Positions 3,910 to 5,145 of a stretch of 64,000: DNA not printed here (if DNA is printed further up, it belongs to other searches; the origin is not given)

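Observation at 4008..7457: One directional ~40-nt element sits upstream of three transcription units around an MmyB-like regulator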

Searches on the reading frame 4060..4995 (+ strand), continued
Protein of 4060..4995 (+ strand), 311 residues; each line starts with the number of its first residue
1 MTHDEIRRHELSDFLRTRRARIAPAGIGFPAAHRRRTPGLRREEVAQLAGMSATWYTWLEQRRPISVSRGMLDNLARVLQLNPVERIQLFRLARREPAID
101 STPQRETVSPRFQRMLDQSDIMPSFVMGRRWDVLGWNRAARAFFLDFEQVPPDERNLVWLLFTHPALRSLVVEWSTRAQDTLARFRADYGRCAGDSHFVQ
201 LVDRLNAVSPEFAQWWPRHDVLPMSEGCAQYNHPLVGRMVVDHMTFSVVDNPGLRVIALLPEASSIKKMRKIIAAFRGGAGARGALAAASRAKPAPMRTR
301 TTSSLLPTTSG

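Call 16: find_encoding_contigs(protein=P0047, flank=8000, max_places=2)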
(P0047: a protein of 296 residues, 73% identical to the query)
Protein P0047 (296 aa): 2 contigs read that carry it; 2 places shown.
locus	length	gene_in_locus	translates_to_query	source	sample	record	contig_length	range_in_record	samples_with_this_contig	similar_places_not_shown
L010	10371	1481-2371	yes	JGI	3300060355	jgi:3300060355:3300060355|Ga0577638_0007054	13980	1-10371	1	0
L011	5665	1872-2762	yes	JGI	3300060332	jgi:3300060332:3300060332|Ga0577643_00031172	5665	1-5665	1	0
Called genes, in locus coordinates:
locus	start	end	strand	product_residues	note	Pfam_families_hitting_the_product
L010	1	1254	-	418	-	?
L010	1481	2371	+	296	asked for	PF13560:HTH_31, PF17765:MLTR_LBD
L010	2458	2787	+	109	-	-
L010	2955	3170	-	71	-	PF13561:adh_short_C2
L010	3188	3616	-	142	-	PF00106:adh_short, PF08659:KR, PF13561:adh_short_C2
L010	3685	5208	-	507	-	PF00083:Sugar_tr, PF06609:TRI12 (weak), PF07690:MFS_1, PF13347:MFS_2 (weak), PF05977:MFS_3 (weak)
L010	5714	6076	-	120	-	PF25213:HVO_A0261_N (faint), PF01047:MarR, PF12802:MarR_2, PF13463:HTH_27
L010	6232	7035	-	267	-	PF13409:GST_N_2 (faint)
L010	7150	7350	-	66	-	-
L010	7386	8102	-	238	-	PF00106:adh_short, PF13561:adh_short_C2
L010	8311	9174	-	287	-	PF27522:YDMC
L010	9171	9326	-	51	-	-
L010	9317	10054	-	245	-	PF02798:GST_N, PF13417:GST_N_3, PF13409:GST_N_2, PF00043:GST_C (weak), PF13410:GST_C_2 (weak)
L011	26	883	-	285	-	PF07690:MFS_1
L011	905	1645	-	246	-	PF06609:TRI12, PF00083:Sugar_tr, PF07690:MFS_1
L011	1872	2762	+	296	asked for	PF13560:HTH_31, PF17765:MLTR_LBD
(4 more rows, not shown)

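Call 23: find_related_loci(query=window:4060-4995:+, collection=metagenome_contigs, flank=4000)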
Query window:4060-4995:+ (311 aa) in metagenome_contigs; peptide patterns used: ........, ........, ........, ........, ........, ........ (x = any residue, [..] = any of these).
600 stretches matched a pattern (row limit reached: there are more); 569 encode a relative of the query (tblastn E <= 1e-3); the best 80 are kept; 80 distinct loci.
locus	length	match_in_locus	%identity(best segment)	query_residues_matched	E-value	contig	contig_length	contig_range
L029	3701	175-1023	79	1-282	5e-149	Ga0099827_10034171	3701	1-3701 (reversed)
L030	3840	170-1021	70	1-282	3e-137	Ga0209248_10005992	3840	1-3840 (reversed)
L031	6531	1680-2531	67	1-282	2e-129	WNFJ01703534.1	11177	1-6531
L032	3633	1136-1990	66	1-284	3e-125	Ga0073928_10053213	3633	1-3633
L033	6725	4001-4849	62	1-282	7e-114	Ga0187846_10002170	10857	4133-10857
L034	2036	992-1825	59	1-277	7e-103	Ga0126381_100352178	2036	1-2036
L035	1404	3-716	62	41-277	9e-105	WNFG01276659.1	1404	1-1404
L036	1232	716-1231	87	1-173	2e-102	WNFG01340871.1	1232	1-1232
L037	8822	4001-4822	49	4-276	1e-77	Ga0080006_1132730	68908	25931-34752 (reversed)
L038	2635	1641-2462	47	4-274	2e-77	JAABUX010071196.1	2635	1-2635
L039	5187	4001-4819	47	5-275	2e-75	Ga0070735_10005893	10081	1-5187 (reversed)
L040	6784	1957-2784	49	2-274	2e-74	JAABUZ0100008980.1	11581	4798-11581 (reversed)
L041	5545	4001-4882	46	1-296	3e-74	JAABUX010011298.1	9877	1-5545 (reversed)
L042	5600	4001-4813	45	7-275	2e-72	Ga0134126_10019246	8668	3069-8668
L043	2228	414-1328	44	7-305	2e-74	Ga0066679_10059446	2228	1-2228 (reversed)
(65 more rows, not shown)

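Call 48: search_dna_similar(query=window:4060-4995:+, collection=plasmids, mode=protein, max_rows=40, max_evalue=1e-10)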
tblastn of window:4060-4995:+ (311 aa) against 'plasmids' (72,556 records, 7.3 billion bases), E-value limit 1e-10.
Records with a match: 315; places in all: 530; records where one place covers at least 80% of the query: 237.
Best place of each record, by identity: <60% 315.
By first word of the organism name: Streptomyces 129; Pantoea 29; Priestia 17; Rhodococcus 12; Rhizobium 11; Bacillus 9; Azospirillum 8; Paraburkholderia 6; Arthrobacter 6; Klebsiella 5; and 47 more.
By predicted mobility (MOB-suite, as given by PLSDB): non-mobilizable 239; mobilizable 58; conjugative 18.
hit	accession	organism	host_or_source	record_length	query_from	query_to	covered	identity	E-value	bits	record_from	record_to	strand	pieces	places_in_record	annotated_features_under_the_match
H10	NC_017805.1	Deinococcus gobiensis I-0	-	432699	7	273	86%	45.0%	5e-53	193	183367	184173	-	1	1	helix-turn-helix transcriptional regulator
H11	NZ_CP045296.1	Paenibacillus cellulositrophicus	cell culture,Thai soil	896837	7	273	86%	45.0%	7e-64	224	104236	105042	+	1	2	helix-turn-helix transcriptional regulator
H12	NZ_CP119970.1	Gloeocapsopsis dulcis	Dried cell culture,Desert, underside of ...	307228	1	273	88%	43.3%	2e-64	226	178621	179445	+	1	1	helix-turn-helix transcriptional regulator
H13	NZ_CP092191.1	Deinococcus sp. KNUC1210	Setaria viridis,cell ...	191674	7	271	85%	43.4%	1e-54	198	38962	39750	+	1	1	helix-turn-helix transcriptional regulator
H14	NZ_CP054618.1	Azospirillum oryzae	cell culture,soil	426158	1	273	88%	41.1%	3e-52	191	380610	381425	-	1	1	helix-turn-helix transcriptional regulator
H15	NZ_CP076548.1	Klebsiella pneumoniae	urine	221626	9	272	85%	42.4%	2e-52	192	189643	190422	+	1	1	helix-turn-helix transcriptional regulator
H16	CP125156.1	Klebsiella pneumoniae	-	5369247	9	272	85%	42.4%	2e-52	192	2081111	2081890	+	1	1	helix-turn-helix transcriptional regulator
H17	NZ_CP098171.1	Klebsiella pneumoniae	Canis lupus familiaris,Rectal swab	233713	9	272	85%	42.4%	6e-52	190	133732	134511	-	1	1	helix-turn-helix transcriptional regulator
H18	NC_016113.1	Streptantibioticus cattleyicolor NRRL 8057 = DSM 46488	-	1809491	7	265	83%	42.9%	3e-53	194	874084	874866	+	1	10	none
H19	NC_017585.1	Streptantibioticus cattleyicolor NRRL 8057 = DSM 46488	-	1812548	7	265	83%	42.9%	3e-53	194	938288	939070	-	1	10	none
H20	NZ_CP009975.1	Pseudomonas putida S12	soil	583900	5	257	81%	43.8%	5e-53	193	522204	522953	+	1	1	helix-turn-helix transcriptional regulator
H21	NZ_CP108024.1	Streptomyces sp. NBC_00316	-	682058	7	270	85%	41.9%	6e-48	179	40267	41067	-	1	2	helix-turn-helix transcriptional regulator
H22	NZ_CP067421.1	Skermanella sp. TT6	Homo sapiens,single cell,skin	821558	8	261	82%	43.5%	2e-44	169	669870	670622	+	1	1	helix-turn-helix transcriptional regulator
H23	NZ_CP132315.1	Shinella oryzae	Homo sapiens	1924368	7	257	81%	44.0%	6e-54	196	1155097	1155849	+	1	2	none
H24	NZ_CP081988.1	Shinella oryzae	cell culture,rhizosphere soil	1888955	7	257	81%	44.0%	1e-53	195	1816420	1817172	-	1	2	none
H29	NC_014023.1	Priestia megaterium QM B1551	-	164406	3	273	87%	40.0%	4e-57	205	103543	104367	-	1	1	helix-turn-helix transcriptional regulator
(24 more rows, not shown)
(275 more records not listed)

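Call 49: get_annotated_region(hit=H15, flank=2500)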
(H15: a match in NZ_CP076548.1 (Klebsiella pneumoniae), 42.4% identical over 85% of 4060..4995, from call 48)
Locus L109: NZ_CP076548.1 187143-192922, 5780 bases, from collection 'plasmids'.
description: Klebsiella pneumoniae strain 19PDR22 plasmid p2, complete sequence
organism: Klebsiella pneumoniae (NCBI taxid 573)
taxonomy: Bacteria; Pseudomonadota; Gammaproteobacteria; Enterobacterales; Enterobacteriaceae; Klebsiella; Klebsiella pneumoniae
host: -; source: urine; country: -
typing (MOB-suite, as given by PLSDB): non-mobilizable
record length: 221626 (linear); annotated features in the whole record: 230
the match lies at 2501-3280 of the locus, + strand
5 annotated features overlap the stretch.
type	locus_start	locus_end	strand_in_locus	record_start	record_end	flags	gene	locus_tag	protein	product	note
CDS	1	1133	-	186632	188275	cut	sapA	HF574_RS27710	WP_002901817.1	ABC transporter substrate-binding protein SapA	GO:0055085 - transmembrane transport [Evidence IEA]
CDS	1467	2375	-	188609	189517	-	-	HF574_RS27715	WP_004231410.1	SDR family oxidoreductase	-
CDS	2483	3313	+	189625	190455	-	-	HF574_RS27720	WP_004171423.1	helix-turn-helix transcriptional regulator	-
CDS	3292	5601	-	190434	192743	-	-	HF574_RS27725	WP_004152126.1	helix-turn-helix domain-containing protein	GO:0006355 - regulation of DNA-templated transcription [Evidence IEA]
CDS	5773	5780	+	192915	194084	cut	-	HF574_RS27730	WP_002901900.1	M20 aminoacylase family protein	-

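Call 50: get_annotated_region(hit=H20, flank=2500)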
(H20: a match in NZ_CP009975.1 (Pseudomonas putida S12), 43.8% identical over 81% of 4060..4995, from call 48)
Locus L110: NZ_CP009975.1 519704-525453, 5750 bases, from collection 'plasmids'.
description: Pseudomonas putida S12 plasmid pTTS12, complete sequence
organism: Pseudomonas putida S12 (NCBI taxid 1215087)
taxonomy: Bacteria; Pseudomonadota; Gammaproteobacteria; Pseudomonadales; Pseudomonadaceae; Pseudomonas; Pseudomonas putida; Pseudomonas putida S12
host: -; source: soil; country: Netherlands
typing (MOB-suite, as given by PLSDB): conjugative; replicon rep_cluster_1115,rep_cluster_2238; relaxase MOBP; mating-pair formation MPF_T
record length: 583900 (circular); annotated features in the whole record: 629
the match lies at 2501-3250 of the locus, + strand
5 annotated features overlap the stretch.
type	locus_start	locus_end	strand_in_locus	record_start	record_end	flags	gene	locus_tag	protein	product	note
CDS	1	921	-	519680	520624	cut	-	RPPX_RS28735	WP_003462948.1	LysR substrate-binding domain-containing protein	-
CDS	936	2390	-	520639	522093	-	-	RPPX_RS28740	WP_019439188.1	MFS transporter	-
CDS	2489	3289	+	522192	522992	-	-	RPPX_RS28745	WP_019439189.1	helix-turn-helix transcriptional regulator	-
CDS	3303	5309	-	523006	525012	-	-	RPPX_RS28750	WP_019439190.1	relaxase/mobilization nuclease and DUF3363 domain-containing protein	-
CDS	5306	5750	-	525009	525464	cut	-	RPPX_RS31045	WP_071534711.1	hypothetical protein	-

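Call 51: get_annotated_region(hit=H29, flank=2500)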
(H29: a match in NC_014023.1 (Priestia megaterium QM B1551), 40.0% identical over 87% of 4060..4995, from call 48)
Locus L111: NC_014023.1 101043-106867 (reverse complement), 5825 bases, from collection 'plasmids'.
description: Priestia megaterium QM B1551 plasmid pBM700, complete sequence
organism: Priestia megaterium QM B1551 (NCBI taxid 545693)
taxonomy: Bacteria; Bacillota; Bacilli; Bacillales; Bacillaceae; Priestia; Priestia megaterium; Priestia megaterium QM B1551
host: -; source: -; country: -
typing (MOB-suite, as given by PLSDB): non-mobilizable; replicon rep_cluster_385
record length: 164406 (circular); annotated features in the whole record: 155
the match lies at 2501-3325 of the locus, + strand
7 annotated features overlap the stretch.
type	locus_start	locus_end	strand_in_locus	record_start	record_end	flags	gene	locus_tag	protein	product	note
CDS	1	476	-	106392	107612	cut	-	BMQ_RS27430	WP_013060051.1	DNA repair protein MucB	-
CDS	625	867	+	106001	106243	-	-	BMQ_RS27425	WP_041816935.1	hypothetical protein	-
CDS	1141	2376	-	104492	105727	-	fabF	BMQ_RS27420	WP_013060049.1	beta-ketoacyl-ACP synthase II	GO:0006633 - fatty acid biosynthetic process [Evidence IEA]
CDS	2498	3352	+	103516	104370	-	-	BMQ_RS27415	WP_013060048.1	helix-turn-helix transcriptional regulator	-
CDS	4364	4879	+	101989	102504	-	-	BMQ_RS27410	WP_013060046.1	DinB family protein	-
CDS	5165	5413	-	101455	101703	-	-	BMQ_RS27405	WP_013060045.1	spore coat protein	-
CDS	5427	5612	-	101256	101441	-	-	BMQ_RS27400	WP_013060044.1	hypothetical protein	-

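Call 52: get_annotated_region(hit=H10, flank=2500)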
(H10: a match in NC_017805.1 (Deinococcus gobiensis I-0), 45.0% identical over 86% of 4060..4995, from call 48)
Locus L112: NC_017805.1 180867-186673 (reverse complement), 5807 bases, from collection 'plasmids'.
description: Deinococcus gobiensis I-0 plasmid P1, complete sequence
organism: Deinococcus gobiensis I-0 (NCBI taxid 745776)
taxonomy: Bacteria; Deinococcota; Deinococci; Deinococcales; Deinococcaceae; Deinococcus; Deinococcus gobiensis; Deinococcus gobiensis I-0
host: -; source: -; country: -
typing (MOB-suite, as given by PLSDB): non-mobilizable
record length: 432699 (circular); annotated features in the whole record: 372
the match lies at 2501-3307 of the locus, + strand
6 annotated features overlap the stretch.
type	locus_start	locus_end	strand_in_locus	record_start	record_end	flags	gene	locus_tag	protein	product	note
CDS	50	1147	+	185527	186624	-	-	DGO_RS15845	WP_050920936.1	LacI family DNA-binding transcriptional regulator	-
CDS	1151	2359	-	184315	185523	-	-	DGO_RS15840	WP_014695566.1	MFS transporter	GO:0055085 - transmembrane transport [Evidence IEA]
CDS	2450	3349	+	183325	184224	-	-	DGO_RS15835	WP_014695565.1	helix-turn-helix transcriptional regulator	-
CDS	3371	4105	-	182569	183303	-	-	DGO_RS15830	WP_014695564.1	ABC transporter ATP-binding protein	-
CDS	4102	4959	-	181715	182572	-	-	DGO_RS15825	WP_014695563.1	ABC transporter permease subunit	GO:0055085 - transmembrane transport [Evidence IEA]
CDS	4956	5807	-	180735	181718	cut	-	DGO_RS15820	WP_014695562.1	aliphatic sulfonate ABC transporter substrate-binding protein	GO:0042918 - alkanesulfonate transport [Evidence IEA]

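Call 53: get_annotated_region(hit=H12, flank=2500)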
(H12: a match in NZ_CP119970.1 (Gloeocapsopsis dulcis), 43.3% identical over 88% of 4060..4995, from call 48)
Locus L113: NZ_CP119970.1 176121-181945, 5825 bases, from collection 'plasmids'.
description: Gloeocapsopsis dulcis strain AAB1 plasmid unnamed1, complete sequence
organism: Gloeocapsopsis dulcis (NCBI taxid 2859516)
taxonomy: Bacteria; Cyanobacteriota; Cyanophyceae; Chroococcales; Chroococcaceae; Gloeocapsopsis; Gloeocapsopsis dulcis
host: -; source: Dried cell culture,Desert, underside of quartz rock; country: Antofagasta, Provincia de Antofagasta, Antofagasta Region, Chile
typing (MOB-suite, as given by PLSDB): non-mobilizable; replicon rep_cluster_1633
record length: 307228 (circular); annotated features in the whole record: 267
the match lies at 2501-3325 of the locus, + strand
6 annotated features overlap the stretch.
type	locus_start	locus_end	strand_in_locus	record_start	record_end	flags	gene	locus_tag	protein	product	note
CDS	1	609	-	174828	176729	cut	-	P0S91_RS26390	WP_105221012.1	P-loop NTPase fold protein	-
CDS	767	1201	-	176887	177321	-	-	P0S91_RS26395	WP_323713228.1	zinc ribbon domain-containing protein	-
CDS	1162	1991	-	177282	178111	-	-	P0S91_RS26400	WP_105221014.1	IS1 family transposase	-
CDS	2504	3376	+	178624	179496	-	-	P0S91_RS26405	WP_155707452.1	helix-turn-helix transcriptional regulator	-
CDS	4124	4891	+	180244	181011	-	-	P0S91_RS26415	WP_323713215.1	IS701 family transposase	-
CDS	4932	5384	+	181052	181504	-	-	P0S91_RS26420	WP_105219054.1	hypothetical protein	-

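Call 54: get_annotated_region(hit=H21, flank=2500)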
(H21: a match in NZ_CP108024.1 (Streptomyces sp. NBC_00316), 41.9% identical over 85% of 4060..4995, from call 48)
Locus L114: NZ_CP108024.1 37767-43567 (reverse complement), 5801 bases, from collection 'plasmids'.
description: Streptomyces sp. NBC_00316 plasmid unnamed1, complete sequence
organism: Streptomyces sp. NBC_00316 (NCBI taxid 2975710)
taxonomy: Bacteria; Actinomycetota; Actinomycetes; Kitasatosporales; Streptomycetaceae; Streptomyces; Streptomyces sp. NBC 00316
host: -; source: -; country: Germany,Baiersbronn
typing (MOB-suite, as given by PLSDB): non-mobilizable; replicon rep_cluster_1910
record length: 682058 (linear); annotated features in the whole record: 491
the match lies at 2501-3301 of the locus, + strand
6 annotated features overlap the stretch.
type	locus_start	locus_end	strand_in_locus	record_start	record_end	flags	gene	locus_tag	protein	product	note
CDS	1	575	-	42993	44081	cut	-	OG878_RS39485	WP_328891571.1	hypothetical protein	-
CDS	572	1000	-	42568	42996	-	-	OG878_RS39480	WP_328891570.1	protein kinase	GO:0006468 - protein phosphorylation [Evidence IEA]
CDS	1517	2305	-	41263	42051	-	-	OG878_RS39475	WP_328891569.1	SDR family oxidoreductase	-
CDS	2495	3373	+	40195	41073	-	-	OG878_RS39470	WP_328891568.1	helix-turn-helix transcriptional regulator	-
CDS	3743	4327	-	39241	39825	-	-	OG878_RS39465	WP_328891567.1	helix-turn-helix domain-containing protein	-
CDS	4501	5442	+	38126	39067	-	-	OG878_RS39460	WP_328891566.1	SDR family NAD(P)-dependent oxidoreductase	-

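Call 58: search_solved_structures(query=window:4060-4995:+, max_evalue=0.01, show_alignments=1)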
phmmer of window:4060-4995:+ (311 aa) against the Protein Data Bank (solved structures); distinct sequences matched with E-value up to 0.01: 1.
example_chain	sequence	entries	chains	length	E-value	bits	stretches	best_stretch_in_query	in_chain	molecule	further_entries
3pxp_A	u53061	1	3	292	0.00026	23.5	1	70-240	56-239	Helix-turn-helix domain protein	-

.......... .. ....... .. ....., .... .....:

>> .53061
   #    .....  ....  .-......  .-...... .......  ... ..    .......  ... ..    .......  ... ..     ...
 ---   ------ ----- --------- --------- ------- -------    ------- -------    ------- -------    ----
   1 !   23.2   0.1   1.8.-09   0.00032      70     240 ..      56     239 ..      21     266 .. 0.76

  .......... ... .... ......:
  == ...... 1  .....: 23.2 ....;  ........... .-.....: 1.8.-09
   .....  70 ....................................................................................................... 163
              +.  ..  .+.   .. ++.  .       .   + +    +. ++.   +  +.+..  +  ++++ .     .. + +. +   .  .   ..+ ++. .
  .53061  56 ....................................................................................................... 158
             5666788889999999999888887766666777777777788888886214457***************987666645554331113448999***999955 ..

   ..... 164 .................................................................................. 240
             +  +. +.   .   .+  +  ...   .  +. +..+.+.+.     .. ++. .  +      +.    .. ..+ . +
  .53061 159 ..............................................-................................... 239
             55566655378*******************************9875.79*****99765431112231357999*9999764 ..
